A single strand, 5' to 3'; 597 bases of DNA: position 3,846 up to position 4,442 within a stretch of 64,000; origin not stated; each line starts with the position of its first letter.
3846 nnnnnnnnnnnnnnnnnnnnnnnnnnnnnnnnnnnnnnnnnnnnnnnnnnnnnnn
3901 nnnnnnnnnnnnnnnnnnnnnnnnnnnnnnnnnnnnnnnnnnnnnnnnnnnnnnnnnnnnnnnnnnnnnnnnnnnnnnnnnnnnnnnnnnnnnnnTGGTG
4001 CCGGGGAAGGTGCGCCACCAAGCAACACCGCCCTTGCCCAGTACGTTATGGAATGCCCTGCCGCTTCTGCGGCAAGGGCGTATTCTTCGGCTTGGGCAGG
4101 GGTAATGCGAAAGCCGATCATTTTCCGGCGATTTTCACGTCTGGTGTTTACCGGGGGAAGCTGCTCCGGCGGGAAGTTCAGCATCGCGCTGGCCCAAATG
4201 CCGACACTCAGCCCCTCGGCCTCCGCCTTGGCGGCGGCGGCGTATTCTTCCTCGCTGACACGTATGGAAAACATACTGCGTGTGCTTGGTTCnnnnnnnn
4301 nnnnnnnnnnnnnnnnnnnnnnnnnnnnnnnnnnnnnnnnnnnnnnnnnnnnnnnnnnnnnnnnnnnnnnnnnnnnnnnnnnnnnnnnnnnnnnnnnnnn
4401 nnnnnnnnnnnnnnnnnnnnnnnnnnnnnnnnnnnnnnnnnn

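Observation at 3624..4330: Tyrosine integrase with four C-terminal ribbon-helix-helix (MobC/NikA-like) repeats fused in frame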

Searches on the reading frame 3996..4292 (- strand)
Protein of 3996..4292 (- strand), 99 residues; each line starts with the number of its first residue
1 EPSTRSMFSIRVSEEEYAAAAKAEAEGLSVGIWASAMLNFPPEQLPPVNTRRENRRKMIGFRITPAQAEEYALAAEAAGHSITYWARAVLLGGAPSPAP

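Call 23: search_solved_structures(query=A1, max_evalue=10, show_alignments=3)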
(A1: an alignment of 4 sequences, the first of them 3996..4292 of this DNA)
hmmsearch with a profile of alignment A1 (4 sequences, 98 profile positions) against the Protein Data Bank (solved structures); distinct sequences matched with E-value up to 10: 2.
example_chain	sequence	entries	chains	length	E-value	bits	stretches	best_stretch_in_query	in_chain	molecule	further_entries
2pq4_B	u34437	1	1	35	0.28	14.6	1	68-91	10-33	Periplasmic nitrate reductase precursor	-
4hv0_A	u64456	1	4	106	2.2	11.8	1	10-40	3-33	AvtR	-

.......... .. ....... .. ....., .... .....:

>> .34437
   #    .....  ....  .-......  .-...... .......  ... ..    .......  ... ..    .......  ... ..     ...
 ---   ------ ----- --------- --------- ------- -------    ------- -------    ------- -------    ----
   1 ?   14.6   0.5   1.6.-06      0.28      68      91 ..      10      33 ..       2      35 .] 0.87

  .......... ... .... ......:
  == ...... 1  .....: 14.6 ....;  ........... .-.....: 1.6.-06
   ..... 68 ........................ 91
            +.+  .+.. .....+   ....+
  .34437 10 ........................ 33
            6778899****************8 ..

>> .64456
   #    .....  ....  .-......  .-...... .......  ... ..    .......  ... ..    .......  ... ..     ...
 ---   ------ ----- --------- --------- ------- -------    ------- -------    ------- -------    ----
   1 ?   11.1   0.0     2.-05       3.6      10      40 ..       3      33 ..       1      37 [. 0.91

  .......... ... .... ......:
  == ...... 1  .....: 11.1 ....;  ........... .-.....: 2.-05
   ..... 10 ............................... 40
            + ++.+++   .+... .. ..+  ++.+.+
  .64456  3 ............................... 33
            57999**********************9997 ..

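Call 27: search_protein_representatives(alignment_id=A1)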
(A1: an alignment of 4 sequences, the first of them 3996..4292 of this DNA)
Query: 4 sequences, 98 profile positions. Proteins with E-value up to 0.001 (for the whole library): 69; up to 1e-10: 3; up to 1e-30: 0. The best 69 are listed.
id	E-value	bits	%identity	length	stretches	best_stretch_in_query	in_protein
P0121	6.0e-29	116.2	-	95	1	5-94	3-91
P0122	8.2e-28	112.6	-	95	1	6-93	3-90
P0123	5.5e-20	87.5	-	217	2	7-93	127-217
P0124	3.0e-10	56.3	-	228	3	6-88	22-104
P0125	5.4e-09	52.3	-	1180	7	64-89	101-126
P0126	2.1e-08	50.4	-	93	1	8-95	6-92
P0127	6.0e-08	48.9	-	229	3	56-92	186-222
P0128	1.7e-06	44.3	-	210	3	40-95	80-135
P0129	3.1e-06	43.4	-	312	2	7-89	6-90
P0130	3.8e-06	43.1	-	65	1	43-91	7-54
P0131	4.4e-06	42.9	-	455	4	6-92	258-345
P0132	4.5e-06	42.9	-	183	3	54-94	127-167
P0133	6.4e-06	42.4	-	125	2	52-94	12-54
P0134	1.6e-05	41.1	-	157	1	10-93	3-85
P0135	2.1e-05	40.7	-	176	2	48-95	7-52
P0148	8.3e-05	38.8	-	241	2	8-92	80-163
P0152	1.5e-04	38.0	-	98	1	4-88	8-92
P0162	3.7e-04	36.8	-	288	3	5-94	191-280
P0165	3.7e-04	36.7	-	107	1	7-92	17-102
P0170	4.7e-04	36.4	-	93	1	2-90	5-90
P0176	6.2e-04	36.0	-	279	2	10-89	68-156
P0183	8.4e-04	35.6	-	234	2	7-82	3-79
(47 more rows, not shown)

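Call 35: find_related_loci(query=A4, collection=genome_contigs, flank=8000)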
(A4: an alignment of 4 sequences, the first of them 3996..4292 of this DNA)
Query A4 (99 aa) in genome_contigs; peptide patterns used: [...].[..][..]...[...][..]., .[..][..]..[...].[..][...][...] (x = any residue, [..] = any of these).
75 stretches matched a pattern, but none encodes a relative of the query by tblastn (E <= 1e-3).

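Call 37: find_related_loci(query=A4, collection=metagenome_contigs, flank=8000)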
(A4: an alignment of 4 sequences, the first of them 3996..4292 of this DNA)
Query A4 (99 aa) in metagenome_contigs; peptide patterns used: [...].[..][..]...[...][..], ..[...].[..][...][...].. (x = any residue, [..] = any of these).
337 stretches matched a pattern; 5 encode a relative of the query (tblastn E <= 1e-3); 5 distinct loci.
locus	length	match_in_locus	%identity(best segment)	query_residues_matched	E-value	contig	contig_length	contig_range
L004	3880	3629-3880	49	8-90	9e-24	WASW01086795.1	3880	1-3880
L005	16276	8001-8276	46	10-96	3e-19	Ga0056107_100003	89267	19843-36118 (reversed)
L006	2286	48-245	45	27-92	6e-19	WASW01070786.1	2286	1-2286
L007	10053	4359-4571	46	22-92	2e-18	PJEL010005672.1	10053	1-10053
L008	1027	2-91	50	63-92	1e-7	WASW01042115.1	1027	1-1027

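Call 38: find_related_loci(query=A4, collection=viral_contigs, flank=8000)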
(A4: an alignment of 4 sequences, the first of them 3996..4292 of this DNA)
Query A4 (99 aa) in viral_contigs; peptide patterns used: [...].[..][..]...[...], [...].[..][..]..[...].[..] (x = any residue, [..] = any of these).
182 stretches matched a pattern, but none encodes a relative of the query by tblastn (E <= 1e-3).

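Call 43: predict_structure(alignment_id=A2)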
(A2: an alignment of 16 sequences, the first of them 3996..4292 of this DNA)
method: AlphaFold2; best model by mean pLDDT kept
length: 99 residues; sequences in the alignment: 16
mean_pLDDT: 81.8   pTM: 0.69
mean pLDDT of the five models: 81.8, 79.1, 79.1, 78.0, 77.7
residues with pLDDT >= 90: 20; 70-90: 62; 50-70: 16; < 50: 1
segments of 3 or more residues with pLDDT < 50: none
pLDDT, mean of each block of 10 residues (from residue 1): 78 84 77 88 77 76 91 92 89 64
secondary structure, 60 per line:
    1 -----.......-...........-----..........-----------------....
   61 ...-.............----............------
elements in order: E6-12 H14-24 H30-39 E57-63 H65-77 H82-93

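Call 47: fold_search(model_id=the predicted structure, library=pdb)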
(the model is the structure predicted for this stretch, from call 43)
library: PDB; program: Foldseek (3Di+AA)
matches with E <= 10: 53; with E <= 0.001: 0
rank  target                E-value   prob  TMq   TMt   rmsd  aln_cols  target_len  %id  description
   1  9f0x_E                9.0e-03  1.00  0.70  0.62   4.4        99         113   16  CryoEM structure of the F plasmid relaxosome in its pre-initiation state, derived from the ds-27_+143-R Locally-refine (released 2025-06-04)
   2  9f10_E                2.5e-02  1.00  0.66  0.60   6.8       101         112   17  CryoEM structure of the F plasmid relaxosome with TraI in its TE mode, without accessory protein TraM. Derived from th (released 2025-06-04)
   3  9f0y_F                5.0e-02  1.00  0.64  0.55   5.2        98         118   17  CryoEM structure of the F plasmid relaxosome with TraI in its TE mode, derived from the ss-27_+8ds+9_+143-R Locally-re (released 2025-06-04)
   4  9f12_E                6.4e-02  0.99  0.63  0.58   7.1       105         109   15  CryoEM structure of the F plasmid relaxosome with oriT DNA ss-27_-3ds-2_+143 and TraI its TE mode, derived from ss-27_ (released 2025-06-04)
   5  9f0z_E                7.8e-02  0.99  0.65  0.59   7.1       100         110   17  CryoEM structure of the F plasmid relaxosome with truncated TraI1-863 in its TE mode, derived from the ss-27_+8ds+9_+1 (released 2025-06-04)
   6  9f0x_F                1.3e-01  0.99  0.68  0.58   2.8        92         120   14  CryoEM structure of the F plasmid relaxosome in its pre-initiation state, derived from the ds-27_+143-R Locally-refine (released 2025-06-04)
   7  9f0y_E                1.3e-01  0.99  0.66  0.60   7.0        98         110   17  CryoEM structure of the F plasmid relaxosome with TraI in its TE mode, derived from the ss-27_+8ds+9_+143-R Locally-re (released 2025-06-04)
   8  9f11_G                1.3e-01  0.99  0.66  0.63   3.2        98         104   13  CryoEM structure of the F plasmid relaxosome with oriT DNA ss-27_+3ds+4_+143 and TraI its TE mode, derived from ss-27_ (released 2025-06-04)
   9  9f0z_G                1.6e-01  0.98  0.66  0.61   3.0        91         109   15  CryoEM structure of the F plasmid relaxosome with truncated TraI1-863 in its TE mode, derived from the ss-27_+8ds+9_+1 (released 2025-06-04)
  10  9f0x_G                3.8e-01  0.87  0.62  0.60   6.3        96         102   12  CryoEM structure of the F plasmid relaxosome in its pre-initiation state, derived from the ds-27_+143-R Locally-refine (released 2025-06-04)
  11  9f0y_G                4.6e-01  0.72  0.56  0.53   3.9        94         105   13  CryoEM structure of the F plasmid relaxosome with TraI in its TE mode, derived from the ss-27_+8ds+9_+143-R Locally-re (released 2025-06-04)
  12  1u9p                  1.3e+00  0.57  0.53  0.54   5.0        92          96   14  Permuted single-chain Arc (released 2005-02-15)
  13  4lrv_C                1.6e+00  0.35  0.54  0.51   4.8        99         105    8  Crystal structure of DndE from Escherichia coli B7A involved in DNA phosphorothioation modification (released 2013-08-28)
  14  6oaw_B                1.6e+00  0.30  0.55  0.16   8.0       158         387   10  Crystal structure of a CRISPR Cas-related protein (released 2019-04-10)
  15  6oaw_A                1.9e+00  0.08  0.37  0.12  10.1       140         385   10  Crystal structure of a CRISPR Cas-related protein (released 2019-04-10)
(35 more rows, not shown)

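Call 71: search_protein_families(library=pfam, proteins=[P0134, P0148, P0183, P0124, P0131, P0125, P0129, P0162, P0128, P0176], max_evalue=0.01)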
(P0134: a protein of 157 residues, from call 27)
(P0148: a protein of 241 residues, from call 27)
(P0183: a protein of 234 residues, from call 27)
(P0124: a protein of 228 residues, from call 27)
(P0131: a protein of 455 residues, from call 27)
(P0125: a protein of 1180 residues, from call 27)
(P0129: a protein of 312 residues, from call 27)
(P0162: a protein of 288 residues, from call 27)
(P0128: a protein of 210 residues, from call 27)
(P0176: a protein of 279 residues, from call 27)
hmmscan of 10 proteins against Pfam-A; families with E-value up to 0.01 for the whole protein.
P0134 (157 aa): 3 families
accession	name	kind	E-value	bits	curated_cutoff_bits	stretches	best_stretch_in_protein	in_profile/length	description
PF21983.2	NikA-like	-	3.6e-24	85.1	27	2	48-120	3-69/72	Mobilization protein NikA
PF19514.5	MobC_2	-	0.0017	18.4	27.5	0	37-150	9-123/140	MobC-like protein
PF08681.18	TacA1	-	0.0024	18.2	21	0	54-88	4-38/80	Antitoxin TacA 1-like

P0148 (241 aa): 1 family
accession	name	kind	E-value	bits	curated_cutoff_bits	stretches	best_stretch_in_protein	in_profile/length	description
PF21983.2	NikA-like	-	4.5e-22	78.4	27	2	127-200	3-70/72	Mobilization protein NikA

P0183 (234 aa): 7 families
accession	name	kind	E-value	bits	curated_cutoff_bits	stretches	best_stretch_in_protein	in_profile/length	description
PF21983.2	NikA-like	-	4.6e-18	65.6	27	2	118-191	3-71/72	Mobilization protein NikA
PF01402.27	RHH_1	-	4.3e-08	33.3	20.5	0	7-36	5-34/39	Ribbon-helix-helix protein, copG family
PF05713.17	MobC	-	2.7e-05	25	23.2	1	176-195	2-24/45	Bacterial mobilisation protein (MobC)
PF12441.14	CopG_antitoxin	-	0.0034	18.5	28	0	51-78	39-66/79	CopG antitoxin of type II toxin-antitoxin system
PF12651.13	RHH_3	-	0.0053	17.1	21.6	0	9-36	10-37/44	Ribbon-helix-helix domain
PF19807.5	DUF6290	-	0.008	16.8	27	0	1-40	1-41/72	Family of unknown function (DUF6290)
PF19514.5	MobC_2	-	0.0088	16.1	27.5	0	170-195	76-101/140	MobC-like protein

P0124 (228 aa): 6 families
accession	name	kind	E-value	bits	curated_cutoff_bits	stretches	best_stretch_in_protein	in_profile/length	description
PF21983.2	NikA-like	-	4.3e-15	56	27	2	129-164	3-38/72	Mobilization protein NikA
PF23929.1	DUF7267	-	0.00014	22.6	27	0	76-105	27-57/64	Family of unknown function (DUF7267)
PF19807.5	DUF6290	-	0.00026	21.6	27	0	133-160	4-31/72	Family of unknown function (DUF6290)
PF00519.23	PPV_E1_C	-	0.00028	20.6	26.5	0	194-223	53-82/289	Papillomavirus helicase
PF04221.18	RelB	-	0.0003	21.1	22.4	0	131-160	2-31/82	RelB antitoxin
PF07027.17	DUF1318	-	0.0027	18.6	27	0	22-69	37-83/92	Protein of unknown function (DUF1318)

P0131 (455 aa): 9 families
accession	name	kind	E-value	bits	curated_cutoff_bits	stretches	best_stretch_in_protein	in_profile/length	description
PF21983.2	NikA-like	-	4.4e-30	104.1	27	4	416-454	3-41/72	Mobilization protein NikA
PF09386.16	ParD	-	9.1e-10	39.2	27.3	0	365-395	3-33/80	Antitoxin ParD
PF19807.5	DUF6290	-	3e-08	34.2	27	0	259-292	3-36/72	Family of unknown function (DUF6290)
PF16777.11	RHH_7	-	2.1e-06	28.4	27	0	354-397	22-65/74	Transcriptional regulator, RHH-like, CopG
PF08681.18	TacA1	-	8.8e-06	26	21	0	261-292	3-34/80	Antitoxin TacA 1-like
PF12441.14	CopG_antitoxin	-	0.0015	19.7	28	0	153-173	56-76/79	CopG antitoxin of type II toxin-antitoxin system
PF05534.18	HicB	-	0.0015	18.9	21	0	260-291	20-51/51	HicB family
PF14791.11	DNA_pol_B_thumb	-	0.0019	18.5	25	0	429-447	12-30/63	DNA polymerase beta thumb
PF13501.12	SoxY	-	0.0062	17.2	28.4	0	365-439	18-94/112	Sulfur oxidation protein SoxY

P0125 (1180 aa): 0 families

P0129 (312 aa): 3 families
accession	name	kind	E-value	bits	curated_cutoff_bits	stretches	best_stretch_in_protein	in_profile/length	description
PF21983.2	NikA-like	-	6.8e-07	29.8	27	0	6-36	6-36/72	Mobilization protein NikA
PF05534.18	HicB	-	2.1e-06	28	21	0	75-89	34-48/51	HicB family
PF19807.5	DUF6290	-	5.5e-05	23.7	27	1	4-36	1-33/72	Family of unknown function (DUF6290)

P0162 (288 aa): 2 families
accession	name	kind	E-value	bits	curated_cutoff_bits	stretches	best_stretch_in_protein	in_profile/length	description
PF21983.2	NikA-like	-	1.8e-17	63.7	27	2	242-276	3-37/72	Mobilization protein NikA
PF19807.5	DUF6290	-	0.0021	18.6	27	0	196-228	6-38/72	Family of unknown function (DUF6290)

P0128 (210 aa): 1 family
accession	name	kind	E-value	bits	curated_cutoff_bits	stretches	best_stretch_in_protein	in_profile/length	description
PF21983.2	NikA-like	-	0.0081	16.7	27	0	166-202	1-37/72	Mobilization protein NikA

P0176 (279 aa): 4 families
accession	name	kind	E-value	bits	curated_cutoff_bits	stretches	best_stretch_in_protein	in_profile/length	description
PF21983.2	NikA-like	-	6.6e-08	33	27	0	124-157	4-37/72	Mobilization protein NikA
PF23807.1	RHH_10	-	0.00019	22.1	27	1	111-156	10-55/84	Ribbon-helix-helix protein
PF19807.5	DUF6290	-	0.0039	17.8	27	0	127-158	4-35/72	Family of unknown function (DUF6290)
PF12728.13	HTH_17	-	0.006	17.3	27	0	2-41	2-41/51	Helix-turn-helix domain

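Call 79: find_homologous_proteins(query=A3, max_evalue=0.001)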
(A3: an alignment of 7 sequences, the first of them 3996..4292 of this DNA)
Query A3 (7 sequences) (99 aa, profile of the alignment): 3 proteins with E <= 0.001 among 4306 candidates.
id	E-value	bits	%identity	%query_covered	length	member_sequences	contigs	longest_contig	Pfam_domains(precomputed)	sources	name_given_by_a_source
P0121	1.5e-36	142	34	88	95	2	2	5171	PF19807.6,PF21983.3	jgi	-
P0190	1.3e-25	107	30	84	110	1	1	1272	PF19807.6,PF21983.3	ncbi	-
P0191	3.5e-5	42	43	38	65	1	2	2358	PF19807.6,PF21983.3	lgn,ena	-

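Call 80: find_encoding_contigs(protein=P0121, flank=5000, max_places=3)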
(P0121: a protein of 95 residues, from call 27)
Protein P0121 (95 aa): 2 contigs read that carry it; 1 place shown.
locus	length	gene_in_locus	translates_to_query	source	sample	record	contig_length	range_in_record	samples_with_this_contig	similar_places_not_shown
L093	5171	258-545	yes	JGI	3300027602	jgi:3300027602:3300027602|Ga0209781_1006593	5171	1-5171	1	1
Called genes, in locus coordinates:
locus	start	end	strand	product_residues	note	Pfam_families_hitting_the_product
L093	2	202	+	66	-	?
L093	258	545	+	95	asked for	PF19807:DUF6290 (faint), PF21983:NikA-like (weak)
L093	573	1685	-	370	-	PF02661:Fic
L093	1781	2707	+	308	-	PF12760:Zn_ribbon_IS1595, PF12762:DDE_Tnp_IS1595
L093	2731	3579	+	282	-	-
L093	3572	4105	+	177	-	PF01850:PIN (weak)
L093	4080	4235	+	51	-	-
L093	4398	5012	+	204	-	PF13384:HTH_23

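Call 81: find_encoding_contigs(protein=P0190, flank=5000, max_places=3)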
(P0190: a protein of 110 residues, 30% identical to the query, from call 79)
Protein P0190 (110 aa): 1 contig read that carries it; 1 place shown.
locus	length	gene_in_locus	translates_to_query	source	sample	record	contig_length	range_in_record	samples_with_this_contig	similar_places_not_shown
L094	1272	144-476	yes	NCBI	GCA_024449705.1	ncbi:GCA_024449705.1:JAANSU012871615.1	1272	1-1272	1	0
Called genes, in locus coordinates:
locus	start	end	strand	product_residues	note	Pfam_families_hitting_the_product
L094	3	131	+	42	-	?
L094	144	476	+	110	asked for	PF19807:DUF6290 (faint), PF21983:NikA-like (weak)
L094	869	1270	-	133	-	?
